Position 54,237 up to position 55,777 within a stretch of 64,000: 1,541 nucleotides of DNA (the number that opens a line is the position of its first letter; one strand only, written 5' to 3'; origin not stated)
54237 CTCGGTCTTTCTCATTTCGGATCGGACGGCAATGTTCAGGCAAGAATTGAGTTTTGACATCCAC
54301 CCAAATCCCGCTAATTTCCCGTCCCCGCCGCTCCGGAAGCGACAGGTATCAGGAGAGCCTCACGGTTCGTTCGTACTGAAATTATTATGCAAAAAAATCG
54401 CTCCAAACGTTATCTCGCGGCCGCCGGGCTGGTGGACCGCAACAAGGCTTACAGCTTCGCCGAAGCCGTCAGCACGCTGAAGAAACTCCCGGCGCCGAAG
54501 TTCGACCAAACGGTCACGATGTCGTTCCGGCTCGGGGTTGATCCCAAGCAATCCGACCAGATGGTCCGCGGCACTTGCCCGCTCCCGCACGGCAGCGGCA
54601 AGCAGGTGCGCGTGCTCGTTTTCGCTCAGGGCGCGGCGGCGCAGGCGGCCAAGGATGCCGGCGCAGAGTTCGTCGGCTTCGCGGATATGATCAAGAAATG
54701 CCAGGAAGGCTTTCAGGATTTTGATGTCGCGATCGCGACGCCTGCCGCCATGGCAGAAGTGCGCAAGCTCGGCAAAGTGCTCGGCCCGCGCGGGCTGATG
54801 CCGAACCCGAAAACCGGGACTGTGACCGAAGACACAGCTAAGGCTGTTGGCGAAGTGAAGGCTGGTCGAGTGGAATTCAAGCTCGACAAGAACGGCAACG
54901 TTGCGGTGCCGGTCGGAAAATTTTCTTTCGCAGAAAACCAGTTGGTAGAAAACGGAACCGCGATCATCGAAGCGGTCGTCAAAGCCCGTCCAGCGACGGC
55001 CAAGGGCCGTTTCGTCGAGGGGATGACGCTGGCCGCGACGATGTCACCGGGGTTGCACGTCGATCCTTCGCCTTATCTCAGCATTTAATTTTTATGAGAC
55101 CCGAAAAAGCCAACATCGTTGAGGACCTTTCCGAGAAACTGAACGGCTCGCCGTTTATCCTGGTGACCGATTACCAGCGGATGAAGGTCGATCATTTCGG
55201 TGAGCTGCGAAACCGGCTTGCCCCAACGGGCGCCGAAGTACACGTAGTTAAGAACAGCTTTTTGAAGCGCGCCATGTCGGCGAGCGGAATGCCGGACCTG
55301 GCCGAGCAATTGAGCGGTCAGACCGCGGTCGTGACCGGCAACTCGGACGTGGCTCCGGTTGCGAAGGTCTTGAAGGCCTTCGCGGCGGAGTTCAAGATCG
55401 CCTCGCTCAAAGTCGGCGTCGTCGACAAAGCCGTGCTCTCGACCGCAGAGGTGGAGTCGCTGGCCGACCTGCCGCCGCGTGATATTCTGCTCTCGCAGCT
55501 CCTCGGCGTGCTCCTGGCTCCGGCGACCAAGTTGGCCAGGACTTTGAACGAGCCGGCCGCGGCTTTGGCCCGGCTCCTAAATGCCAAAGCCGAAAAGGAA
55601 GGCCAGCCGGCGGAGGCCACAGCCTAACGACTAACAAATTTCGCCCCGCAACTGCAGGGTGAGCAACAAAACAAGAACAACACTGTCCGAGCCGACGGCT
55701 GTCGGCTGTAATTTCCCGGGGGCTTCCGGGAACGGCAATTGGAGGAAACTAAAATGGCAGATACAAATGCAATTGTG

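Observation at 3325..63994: Hyper-abundant 9-mer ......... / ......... dispersed through genes and spacers (uptake-sequence-like or Chi/KOPS-like genomic word)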

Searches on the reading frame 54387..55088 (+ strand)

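Call 42: search_protein_families(library=pfam, proteins=[window:54387-55088:+], max_evalue=0.0001)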
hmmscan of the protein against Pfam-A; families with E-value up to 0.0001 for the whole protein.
window:54387-55088:+ (233 aa): 1 family
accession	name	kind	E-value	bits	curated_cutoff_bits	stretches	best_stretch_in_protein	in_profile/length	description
PF00687.26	Ribosomal_L1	-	1.6e-62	211.1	32.2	1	31-221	1-198/198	Ribosomal protein L1p/L10e family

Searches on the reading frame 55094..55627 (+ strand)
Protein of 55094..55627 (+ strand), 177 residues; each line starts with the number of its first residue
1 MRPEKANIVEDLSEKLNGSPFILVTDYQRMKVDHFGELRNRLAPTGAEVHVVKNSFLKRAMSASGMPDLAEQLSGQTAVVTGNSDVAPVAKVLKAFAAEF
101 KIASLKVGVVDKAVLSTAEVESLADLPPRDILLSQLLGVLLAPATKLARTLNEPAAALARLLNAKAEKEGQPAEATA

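Call 42: search_protein_families(library=pfam, proteins=[window:55094-55627:+], max_evalue=0.0001)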
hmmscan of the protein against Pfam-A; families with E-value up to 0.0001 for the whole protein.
window:55094-55627:+ (177 aa): 1 family
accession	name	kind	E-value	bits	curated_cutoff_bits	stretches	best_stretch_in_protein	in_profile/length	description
PF00466.25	Ribosomal_L10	-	7.6e-23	80.9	22.8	1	2-97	3-99/100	Ribosomal protein L10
